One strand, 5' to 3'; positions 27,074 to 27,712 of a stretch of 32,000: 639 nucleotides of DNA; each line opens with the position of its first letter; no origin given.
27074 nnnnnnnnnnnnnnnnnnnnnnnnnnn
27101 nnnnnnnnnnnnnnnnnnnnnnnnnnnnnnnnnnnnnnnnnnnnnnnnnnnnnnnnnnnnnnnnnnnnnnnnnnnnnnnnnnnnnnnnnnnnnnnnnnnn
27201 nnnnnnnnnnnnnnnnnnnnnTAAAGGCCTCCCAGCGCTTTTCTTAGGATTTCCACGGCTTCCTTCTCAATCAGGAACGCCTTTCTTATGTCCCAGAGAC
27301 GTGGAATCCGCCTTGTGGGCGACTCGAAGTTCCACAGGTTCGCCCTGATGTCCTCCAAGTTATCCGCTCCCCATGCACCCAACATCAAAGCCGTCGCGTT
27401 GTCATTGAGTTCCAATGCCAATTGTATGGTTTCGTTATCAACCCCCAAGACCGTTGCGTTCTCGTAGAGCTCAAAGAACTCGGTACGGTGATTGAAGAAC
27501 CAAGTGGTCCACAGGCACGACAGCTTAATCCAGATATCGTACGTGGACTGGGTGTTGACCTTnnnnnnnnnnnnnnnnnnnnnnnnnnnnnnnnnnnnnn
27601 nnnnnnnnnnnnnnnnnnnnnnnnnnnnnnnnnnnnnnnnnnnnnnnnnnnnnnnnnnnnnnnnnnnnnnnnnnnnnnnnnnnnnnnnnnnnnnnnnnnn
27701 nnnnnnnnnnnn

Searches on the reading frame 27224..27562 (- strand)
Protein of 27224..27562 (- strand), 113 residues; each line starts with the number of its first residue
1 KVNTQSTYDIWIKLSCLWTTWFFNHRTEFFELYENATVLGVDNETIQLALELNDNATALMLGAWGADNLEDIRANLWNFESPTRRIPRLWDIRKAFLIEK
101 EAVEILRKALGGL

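Call 25: search_protein_representatives(protein=window:27224-27562:-)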
Query: 113 residues. Proteins with E-value up to 0.001 (for the whole library): 36; up to 1e-10: 28; up to 1e-30: 1. The best 36 are listed.
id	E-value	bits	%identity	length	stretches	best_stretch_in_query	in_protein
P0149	7.7e-68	242.0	99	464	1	1-113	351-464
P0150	2.3e-30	121.2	51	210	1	5-110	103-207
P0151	1.3e-24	102.6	53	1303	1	7-110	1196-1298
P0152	2.9e-24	101.6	53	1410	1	7-111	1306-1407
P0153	8.7e-24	100.0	50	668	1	2-111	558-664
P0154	9.0e-24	100.0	47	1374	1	3-109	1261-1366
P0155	1.5e-23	99.3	47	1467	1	3-110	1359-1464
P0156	2.2e-23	98.7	50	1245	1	1-111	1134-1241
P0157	2.3e-23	98.6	50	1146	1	7-111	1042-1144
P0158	3.9e-22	94.7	48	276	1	2-111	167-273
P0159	9.9e-20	86.9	51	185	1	11-110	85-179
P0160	1.0e-18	83.7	49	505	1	11-109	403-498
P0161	8.3e-17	77.5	43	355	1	11-110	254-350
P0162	1.5e-16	76.7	43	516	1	3-111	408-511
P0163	2.8e-16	75.8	49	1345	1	12-107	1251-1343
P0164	1.1e-15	73.9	44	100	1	17-110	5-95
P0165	2.8e-15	72.6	48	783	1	6-111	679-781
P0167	4.6e-15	71.9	40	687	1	7-108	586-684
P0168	9.6e-15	70.9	48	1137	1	13-107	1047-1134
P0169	2.8e-14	69.4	38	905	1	6-111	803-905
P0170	9.9e-14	67.6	43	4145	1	6-112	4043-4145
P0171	1.8e-13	66.8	44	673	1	10-110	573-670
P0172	2.4e-13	66.3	43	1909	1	12-108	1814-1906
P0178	6.8e-09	52.0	47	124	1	15-112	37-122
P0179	6.1e-08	48.9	34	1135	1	4-109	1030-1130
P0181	1.9e-06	44.1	39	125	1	11-110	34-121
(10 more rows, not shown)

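Call 27: search_protein_families(library=pfam, proteins=[P0151, P0152, P0154, P0155, P0157, P0165, P0167, P0160, P0178], max_evalue=0.001)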
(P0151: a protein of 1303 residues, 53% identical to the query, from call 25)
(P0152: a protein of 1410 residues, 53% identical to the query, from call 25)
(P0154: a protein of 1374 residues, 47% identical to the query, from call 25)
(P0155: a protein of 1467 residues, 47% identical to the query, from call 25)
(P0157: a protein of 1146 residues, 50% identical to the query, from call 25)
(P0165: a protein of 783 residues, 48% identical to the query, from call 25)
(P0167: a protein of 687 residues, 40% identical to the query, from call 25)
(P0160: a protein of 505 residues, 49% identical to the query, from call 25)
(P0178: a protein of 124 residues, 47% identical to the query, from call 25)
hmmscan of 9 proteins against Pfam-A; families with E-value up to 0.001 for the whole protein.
P0151 (1303 aa): 5 families
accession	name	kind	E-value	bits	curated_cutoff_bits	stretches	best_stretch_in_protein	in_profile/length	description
PF00092.34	VWA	-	6.9e-22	78.9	23.8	1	584-743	1-168/174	von Willebrand factor type A domain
PF13519.12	VWA_2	-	2.2e-12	48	27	1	585-691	1-106/107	von Willebrand factor type A domain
PF13768.12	VWA_3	-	1.6e-09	38.4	27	1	584-734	2-153/155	von Willebrand factor type A domain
PF23560.1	GBD_Hemicentin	-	4.6e-07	30.1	27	1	762-847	6-87/100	Hemicentin galactose-binding domain-like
PF00630.25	Filamin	-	9.3e-05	23.6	26.9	1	893-953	33-92/93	Filamin/ABP280 repeat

P0152 (1410 aa): 2 families
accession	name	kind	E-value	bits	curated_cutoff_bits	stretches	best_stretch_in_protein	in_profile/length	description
PF00801.26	PKD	-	8.7e-11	42.1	23.5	1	321-385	8-72/80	PKD domain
PF18911.6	PKD_4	-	4.8e-10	39.8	27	1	317-384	10-74/85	PKD domain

P0154 (1374 aa): 0 families

P0155 (1467 aa): 8 families
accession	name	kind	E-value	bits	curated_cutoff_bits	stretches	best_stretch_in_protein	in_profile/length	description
PF13570.13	Beta-prop_ACSF4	-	1.7e-13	51.2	133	1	40-243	74-265/329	Beta-alanine-activating enzyme, beta-propeller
PF00801.26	PKD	-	1.5e-12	47.7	23.5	1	374-430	12-66/80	PKD domain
PF13360.13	PQQ_2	-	6.8e-12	46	27.6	1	44-202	10-170/233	Outer membrane protein assembly factor BamB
PF18911.6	PKD_4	-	1.1e-10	41.9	27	1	370-433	11-72/85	PKD domain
PF23414.1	Beta-prop_EML_2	-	3.7e-10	40.1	90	0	79-179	19-115/266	Echinoderm microtubule-associated protein second beta-propeller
PF18975.6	DUF5711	-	1.5e-09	38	26.3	0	126-201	257-335/344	Family of unknown function (DUF5711)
PF00400.38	WD40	-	3.3e-09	37.3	27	0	99-135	12-38/39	WD domain, G-beta repeat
PF25292.1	Beta-prop_CGLA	-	9.1e-05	22.5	26.8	0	81-148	10-72/316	Lambda-carrageenase beta-propeller domain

P0157 (1146 aa): 7 families
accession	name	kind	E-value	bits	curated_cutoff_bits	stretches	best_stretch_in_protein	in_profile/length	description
PF00704.34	Glyco_hydro_18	-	2.9e-15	57.2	29.6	1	4-176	166-316/317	Glycosyl hydrolases family 18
PF00092.34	VWA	-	1.4e-14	55.2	23.8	1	405-591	1-170/174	von Willebrand factor type A domain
PF13519.12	VWA_2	-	3.3e-12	47.4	27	1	406-522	1-106/107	von Willebrand factor type A domain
PF01835.25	MG2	-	1.3e-09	38.7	32.8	0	215-284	11-83/96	MG2 domain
PF00630.25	Filamin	-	6.6e-09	36.9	26.9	1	738-798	32-92/93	Filamin/ABP280 repeat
PF23560.1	GBD_Hemicentin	-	2.8e-07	30.8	27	1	613-693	11-87/100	Hemicentin galactose-binding domain-like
PF13768.12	VWA_3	-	7.4e-05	23.3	27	1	405-524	2-108/155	von Willebrand factor type A domain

P0165 (783 aa): 2 families
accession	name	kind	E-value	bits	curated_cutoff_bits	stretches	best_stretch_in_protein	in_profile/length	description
PF05048.19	NosD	-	3.2e-33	115.4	23.6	2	332-519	42-212/212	Periplasmic copper-binding protein (NosD)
PF07705.17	CARDB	-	1.2e-16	61.2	22.7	1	559-659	2-100/101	CARDB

P0167 (687 aa): 2 families
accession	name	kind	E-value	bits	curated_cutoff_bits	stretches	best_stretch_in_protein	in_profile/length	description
PF13229.12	Beta_helix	-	2.1e-60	203.4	25.9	4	262-401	13-157/158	Right handed beta helix region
PF05048.19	NosD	-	2.6e-37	128.8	23.6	3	233-384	25-175/212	Periplasmic copper-binding protein (NosD)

P0160 (505 aa): 5 families
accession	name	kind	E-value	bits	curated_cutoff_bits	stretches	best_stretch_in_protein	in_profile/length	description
PF17164.10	DUF5122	-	1.7e-13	51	27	0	262-291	2-32/36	Domain of unknown function (DUF5122) beta-propeller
PF13360.13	PQQ_2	-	5.1e-05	23.5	27.6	0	204-363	25-162/233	Outer membrane protein assembly factor BamB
PF24681.1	Kelch_KLHDC2_KLHL20_DRC7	-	7e-05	22.7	50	1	167-288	11-139/221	KLHDC2/KLHL20/DRC7 Kelch-repeats domain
PF25293.1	Beta-prop_EMC1_N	-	0.00018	21.7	34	0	238-322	94-172/219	EMC1 N-terminal beta-propeller domain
PF24253.1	DUF7454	-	0.00088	19.6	27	0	264-291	12-39/59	Domain of unknown function (DUF7454)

P0178 (124 aa): 0 families

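Call 28: list_cluster_members(proteins=[P0151, P0152, P0154, P0155, P0157, P0165, P0167, P0170, P0178, P0181])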
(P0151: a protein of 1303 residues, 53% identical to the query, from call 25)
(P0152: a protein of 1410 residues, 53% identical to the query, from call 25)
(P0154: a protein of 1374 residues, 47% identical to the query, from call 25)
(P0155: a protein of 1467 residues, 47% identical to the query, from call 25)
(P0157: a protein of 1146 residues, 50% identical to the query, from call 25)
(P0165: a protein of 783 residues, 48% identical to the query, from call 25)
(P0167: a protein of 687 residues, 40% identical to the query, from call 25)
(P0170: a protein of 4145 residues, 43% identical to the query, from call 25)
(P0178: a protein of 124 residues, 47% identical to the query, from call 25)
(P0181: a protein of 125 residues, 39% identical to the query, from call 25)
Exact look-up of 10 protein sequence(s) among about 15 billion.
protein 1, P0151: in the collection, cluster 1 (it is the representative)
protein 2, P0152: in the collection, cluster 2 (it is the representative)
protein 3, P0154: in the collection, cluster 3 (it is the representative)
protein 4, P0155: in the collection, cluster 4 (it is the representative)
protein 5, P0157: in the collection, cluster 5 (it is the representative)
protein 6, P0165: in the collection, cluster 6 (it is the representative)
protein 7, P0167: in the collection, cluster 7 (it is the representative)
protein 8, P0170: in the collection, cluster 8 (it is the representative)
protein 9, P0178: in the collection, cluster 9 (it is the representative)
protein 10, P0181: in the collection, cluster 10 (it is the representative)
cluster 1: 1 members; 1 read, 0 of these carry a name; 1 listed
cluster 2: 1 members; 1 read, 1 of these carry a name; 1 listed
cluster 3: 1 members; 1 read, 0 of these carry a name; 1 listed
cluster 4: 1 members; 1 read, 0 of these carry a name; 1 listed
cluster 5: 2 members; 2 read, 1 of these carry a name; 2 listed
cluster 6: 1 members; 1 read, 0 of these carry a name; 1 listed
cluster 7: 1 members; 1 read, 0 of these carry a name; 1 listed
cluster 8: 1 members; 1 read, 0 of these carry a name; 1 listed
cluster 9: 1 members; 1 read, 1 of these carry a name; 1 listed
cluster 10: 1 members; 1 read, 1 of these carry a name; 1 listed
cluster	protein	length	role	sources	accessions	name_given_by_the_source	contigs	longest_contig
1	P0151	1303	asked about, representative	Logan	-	-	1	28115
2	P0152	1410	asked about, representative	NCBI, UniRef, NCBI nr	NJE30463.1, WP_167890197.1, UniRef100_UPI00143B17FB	PKD domain-containing protein [Thermococcus sp. 18S1] | choice-of-anchor L domain-containing protein n=1 Tax=Thermococcus sp. 18S1 TaxID=1638210 ... | choice-of-anchor L domain-containing protein [Thermococcus sp. 18S1]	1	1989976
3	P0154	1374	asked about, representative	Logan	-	-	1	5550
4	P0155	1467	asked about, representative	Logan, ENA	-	-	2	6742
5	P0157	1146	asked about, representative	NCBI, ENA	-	-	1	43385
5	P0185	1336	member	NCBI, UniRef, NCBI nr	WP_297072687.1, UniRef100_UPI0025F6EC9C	glycosyl hydrolase family 18 protein [Thermococcus sp.] | glycosyl hydrolase family 18 protein n=1 Tax=Thermococcus sp. TaxID=35749 ...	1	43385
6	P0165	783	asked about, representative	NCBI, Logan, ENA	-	-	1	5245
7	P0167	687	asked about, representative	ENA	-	-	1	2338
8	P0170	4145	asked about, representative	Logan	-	-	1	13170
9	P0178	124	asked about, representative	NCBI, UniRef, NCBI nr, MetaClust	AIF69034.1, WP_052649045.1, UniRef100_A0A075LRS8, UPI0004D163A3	hypothetical protein PAP_03070 [Palaeococcus pacificus DY20341] | Pyrolysin n=1 Tax=Palaeococcus pacificus DY20341 TaxID=1343739 RepID=A0A075LRS8_9EURY | hypothetical protein [Palaeococcus pacificus]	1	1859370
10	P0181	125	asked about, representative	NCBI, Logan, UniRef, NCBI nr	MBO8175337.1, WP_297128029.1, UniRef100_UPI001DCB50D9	MAG: pyrolysin [Thermococcus sp.] | pyrolysin n=1 Tax=Thermococcus sp. TaxID=35749 RepID=UPI001DCB50D9 | pyrolysin [Thermococcus sp.]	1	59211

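Call 30: search_protein_families(library=pfam, proteins=[window:27224-27562:-, P0178, P0181, P0164], max_evalue=10)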
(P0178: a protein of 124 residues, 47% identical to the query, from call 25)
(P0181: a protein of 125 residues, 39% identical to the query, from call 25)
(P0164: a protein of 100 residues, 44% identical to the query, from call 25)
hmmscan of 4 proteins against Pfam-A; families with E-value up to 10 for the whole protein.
window:27224-27562:- (113 aa): 0 families

P0178 (124 aa): 0 families

P0181 (125 aa): 0 families

P0164 (100 aa): 0 families

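Call 33: find_homologous_proteins(query=A2, max_evalue=0.001)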
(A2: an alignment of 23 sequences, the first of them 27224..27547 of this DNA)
Query A2 (23 sequences) (108 aa, profile of the alignment): 1 proteins with E <= 0.001 among 821 candidates.
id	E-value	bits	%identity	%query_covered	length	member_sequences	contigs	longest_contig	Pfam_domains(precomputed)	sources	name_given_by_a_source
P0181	6.9e-22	95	33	95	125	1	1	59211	-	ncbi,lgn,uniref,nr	ncbi:MAG: pyrolysin [Thermococcus sp.]|uniref:pyrolysin n=1 Tax=Thermococcus sp. TaxID=35749 RepID=U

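Call 34: search_solved_structures(query=A2, max_evalue=10)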
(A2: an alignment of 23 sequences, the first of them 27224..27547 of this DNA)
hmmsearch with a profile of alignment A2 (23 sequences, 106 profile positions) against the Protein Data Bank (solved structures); distinct sequences matched with E-value up to 10: 16.
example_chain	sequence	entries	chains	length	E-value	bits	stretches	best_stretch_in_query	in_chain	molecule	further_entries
7upp_B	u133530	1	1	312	0.077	16.2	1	45-96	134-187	DHT03 protein B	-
5eof_A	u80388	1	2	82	0.11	15.8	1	25-65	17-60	Optineurin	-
9gk2_G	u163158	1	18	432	0.13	15.5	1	18-43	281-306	PS2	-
5eoa_A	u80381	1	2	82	0.22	14.8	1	25-65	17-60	Optineurin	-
4q3m_A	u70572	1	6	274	0.32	14.2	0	18-52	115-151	MGS-M4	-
1fxk_A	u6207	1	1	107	0.37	14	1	22-63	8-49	PREFOLDIN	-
1fxk_B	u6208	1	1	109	0.39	13.9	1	22-63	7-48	PREFOLDIN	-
8fit_A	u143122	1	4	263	0.63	13.3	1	39-90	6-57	cs074A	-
1e7p_A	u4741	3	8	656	0.75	13.1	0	22-49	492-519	Fumarate reductase flavoprotein subunit | QUINOL-FUMARATE REDUCTASE FLAVOPROTEIN SUBUNIT A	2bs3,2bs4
2bs2_A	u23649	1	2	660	0.76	13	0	22-49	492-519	QUINOL-FUMARATE REDUCTASE FLAVOPROTEIN SUBUNIT A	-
1qlb_A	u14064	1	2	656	0.76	13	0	22-49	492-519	FUMARATE REDUCTASE FLAVOPROTEIN SUBUNIT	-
5cwp_A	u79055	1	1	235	0.78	13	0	35-66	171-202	Designed helical repeat protein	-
4d9g_A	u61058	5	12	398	1.4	12.2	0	35-76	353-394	Putative diaminopropionate ammonia-lyase | Diaminopropionate ammonia-lyase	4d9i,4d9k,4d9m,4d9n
2chp_A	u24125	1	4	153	2.1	11.6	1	16-35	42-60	METALLOREGULATION DNA-BINDING STRESS PROTEIN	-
8tl7_A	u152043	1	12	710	3.6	10.9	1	35-72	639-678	Computationally designed protein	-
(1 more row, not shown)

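Call 41: predict_structure(alignment_id=A2)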
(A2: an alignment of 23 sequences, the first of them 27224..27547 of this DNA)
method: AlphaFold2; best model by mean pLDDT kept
length: 108 residues; sequences in the alignment: 23
mean_pLDDT: 94.1   pTM: 0.86
mean pLDDT of the five models: 94.1, 93.6, 93.2, 93.0, 92.8
residues with pLDDT >= 90: 94; 70-90: 10; 50-70: 4; < 50: 0
segments of 3 or more residues with pLDDT < 50: none
pLDDT, mean of each block of 10 residues (from residue 1): 92 98 98 94 98 97 95 78 96 99 89
secondary structure, 60 per line:
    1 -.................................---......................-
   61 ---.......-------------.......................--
elements in order: H2-34 H38-59 H64-70 H84-106

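Call 49: fold_search(model_id=the predicted structure, library=pdb)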
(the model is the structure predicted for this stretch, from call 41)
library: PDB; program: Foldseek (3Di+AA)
matches with E <= 10: 161; with E <= 0.001: 0
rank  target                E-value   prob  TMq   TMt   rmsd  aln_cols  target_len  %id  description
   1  3mmo_A                7.8e-01  0.96  0.64  0.15   4.4       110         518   17  Structure of the Thioalkalivibrio nitratireducens cytochrome c nitrite reductase in complex with cyanide (released 2010-09-29)
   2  3f29_A                8.3e-01  0.96  0.65  0.15   4.3       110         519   17  Structure of the Thioalkalivibrio nitratireducens cytochrome c nitrite reductase in complex with sulfite (released 2008-12-09)
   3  7uij_D                9.3e-01  0.11  0.28  0.20  17.7       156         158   14  Structural studies of B5-OspC complex (released 2023-04-05)
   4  7bqn_MODEL_1_A        9.8e-01  0.18  0.31  0.29  11.9       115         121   17  Solution NMR structure of fold-C Rei; de novo designed protein with an asymmetric all-alpha topology (released 2021-04-07)
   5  3rkh_A                1.1e+00  0.96  0.67  0.15   5.4       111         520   15  Structure of the Thioalkalivibrio nitratireducens cytochrome c nitrite reductase in a complex with nitrite (full occup (released 2011-06-15)
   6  2ot4_A                1.3e+00  0.95  0.68  0.16   4.2       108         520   18  Structure of a hexameric multiheme c nitrite reductase from the extremophile bacterium Thiolkalivibrio nitratireducens (released 2008-04-08)
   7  3f29_B                1.4e+00  0.94  0.69  0.16   4.1       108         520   18  Structure of the Thioalkalivibrio nitratireducens cytochrome c nitrite reductase in complex with sulfite (released 2008-12-09)
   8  5jtg_E                1.5e+00  0.18  0.37  0.16  10.1       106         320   16  Crystal structure of Thermotoga maritima mutant D89K/D253K (released 2017-01-25)
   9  5jtg_B                1.7e+00  0.16  0.34  0.16   9.8       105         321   16  Crystal structure of Thermotoga maritima mutant D89K/D253K (released 2017-01-25)
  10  3ttb_A                1.9e+00  0.89  0.68  0.15   5.6       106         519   12  Structure of the Thioalkalivibrio paradoxus cytochrome c nitrite reductase in complex with sulfite (released 2011-10-05)
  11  1yjg_D                1.9e+00  0.07  0.25  0.20  14.6       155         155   12  Variable Small Protein 1 of Borrelia turicatae (VspA or Vsp1) (released 2006-01-24)
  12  2iub_F                2.1e+00  0.21  0.41  0.15   9.7       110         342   19  Crystal structure of a divalent metal ion transporter CorA at 2.9 A resolution. (released 2006-08-03)
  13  7dce_X                2.1e+00  0.13  0.36  0.14  13.0       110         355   21  Cryo-EM structure of human XKR8-basigin complex bound to Fab fragment (released 2021-10-20)
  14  4kik_A                2.3e+00  0.06  0.28  0.05  22.5       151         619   10  Human IkB kinase beta (released 2013-06-26)
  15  3sxq_B                2.4e+00  0.85  0.69  0.16   4.2       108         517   16  Structure of a hexameric multiheme c nitrite reductase from the extremophile bacterium Thiolkalivibrio paradoxus (released 2012-09-26)
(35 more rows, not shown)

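Call 52: find_related_loci(query=A4, collection=metagenome_contigs, flank=10000)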
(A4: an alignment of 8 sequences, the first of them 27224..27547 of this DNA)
Query A4 (108 aa) in metagenome_contigs; peptide patterns used: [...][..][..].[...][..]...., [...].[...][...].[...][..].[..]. (x = any residue, [..] = any of these).
69 stretches matched a pattern; 3 encode a relative of the query (tblastn E <= 1e-3); 3 distinct loci.
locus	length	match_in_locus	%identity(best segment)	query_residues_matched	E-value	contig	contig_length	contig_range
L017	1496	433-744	47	1-105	6e-31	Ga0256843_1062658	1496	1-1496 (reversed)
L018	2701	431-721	47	2-101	7e-28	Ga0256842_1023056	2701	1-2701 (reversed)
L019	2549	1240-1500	47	9-101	1e-20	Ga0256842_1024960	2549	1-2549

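Call 53: find_encoding_contigs(protein=P0152, flank=8000, max_places=1)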
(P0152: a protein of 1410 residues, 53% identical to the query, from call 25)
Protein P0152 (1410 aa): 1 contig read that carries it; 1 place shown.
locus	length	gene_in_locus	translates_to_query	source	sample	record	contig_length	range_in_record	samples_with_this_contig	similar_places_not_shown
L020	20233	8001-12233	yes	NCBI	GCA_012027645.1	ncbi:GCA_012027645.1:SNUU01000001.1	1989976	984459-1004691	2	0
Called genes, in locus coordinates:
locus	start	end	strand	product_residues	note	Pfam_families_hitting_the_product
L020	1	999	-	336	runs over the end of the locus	PF00005:ABC_tran, PF13304:AAA_21 (weak)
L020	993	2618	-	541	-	PF00528:BPD_transp_1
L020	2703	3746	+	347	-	PF03576:Peptidase_S58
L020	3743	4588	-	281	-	PF01261:AP_endonuc_2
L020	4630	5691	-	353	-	-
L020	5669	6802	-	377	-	PF04123:DUF373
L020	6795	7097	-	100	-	PF01910:Thiamine_BP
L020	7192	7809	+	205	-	PF01871:AMMECR1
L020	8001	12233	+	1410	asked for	PF18911:PKD_4, PF00801:PKD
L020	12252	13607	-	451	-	PF01029:NusB, PF05175:MTS (faint), PF22458:RsmF-B_ferredox, PF01135:PCMT, PF01189:Methyltr_RsmB-F, PF01209:Ubie_methyltran (weak), PF13649:Methyltransf_25 (weak), PF13847:Methyltransf_31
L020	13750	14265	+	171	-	-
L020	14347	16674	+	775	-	PF03104:DNA_pol_B_exo1, PF13482:RNase_H_2, PF10108:DNA_pol_B_exo2, PF00136:DNA_pol_B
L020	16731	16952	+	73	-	PF26688:RHH_12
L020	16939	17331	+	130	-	PF01850:PIN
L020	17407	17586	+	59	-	-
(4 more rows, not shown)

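Call 54: find_encoding_contigs(protein=P0181, flank=8000, max_places=1)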
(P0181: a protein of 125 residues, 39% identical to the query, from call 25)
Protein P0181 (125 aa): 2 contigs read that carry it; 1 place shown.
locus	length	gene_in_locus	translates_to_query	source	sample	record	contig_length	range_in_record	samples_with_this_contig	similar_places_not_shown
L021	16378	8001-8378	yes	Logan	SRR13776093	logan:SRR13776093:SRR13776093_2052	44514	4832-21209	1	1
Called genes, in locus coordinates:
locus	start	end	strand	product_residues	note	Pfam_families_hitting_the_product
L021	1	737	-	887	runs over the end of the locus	PF00133:tRNA-synt_1, PF01406:tRNA-synt_1e (faint), PF09334:tRNA-synt_1g, PF08264:Anticodon_1, PF19302:DUF5915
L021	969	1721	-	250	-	PF01209:Ubie_methyltran, PF03848:TehB, PF05175:MTS, PF00398:RrnaAD, PF13847:Methyltransf_31, PF08241:Methyltransf_11, PF08242:Methyltransf_12, PF13649:Methyltransf_25, +1 more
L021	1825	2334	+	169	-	PF00994:MoCF_biosynth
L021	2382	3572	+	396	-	PF03453:MoeA_N, PF00994:MoCF_biosynth, PF03454:MoeA_C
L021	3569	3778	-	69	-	-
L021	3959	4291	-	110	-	-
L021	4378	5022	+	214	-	PF00149:Metallophos, PF12850:Metallophos_2, PF14582:Metallophos_3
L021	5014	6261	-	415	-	PF00155:Aminotran_1_2, PF00266:Aminotran_5 (faint), PF01041:DegT_DnrJ_EryC1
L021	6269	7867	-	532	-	PF02543:Carbam_trans_N (weak), PF00814:TsaD (weak), PF02543:Carbam_trans_N, PF16861:Carbam_trans_C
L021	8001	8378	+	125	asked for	-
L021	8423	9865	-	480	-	PF00587:tRNA-synt_2b, PF03129:HGTP_anticodon, PF09180:ProRS-C_1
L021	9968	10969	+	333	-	PF00389:2-Hacid_dh, PF02826:2-Hacid_dh_C, PF07991:KARI_N (weak), PF03446:NAD_binding_2 (weak), PF03807:F420_oxidored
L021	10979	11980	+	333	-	PF04389:Peptidase_M28 (faint), PF05343:Peptidase_M42, PF01546:Peptidase_M20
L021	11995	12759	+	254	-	PF01925:TauE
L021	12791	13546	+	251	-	PF01925:TauE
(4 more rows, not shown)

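Call 55: find_encoding_contigs(protein=P0172, flank=8000, max_places=1)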
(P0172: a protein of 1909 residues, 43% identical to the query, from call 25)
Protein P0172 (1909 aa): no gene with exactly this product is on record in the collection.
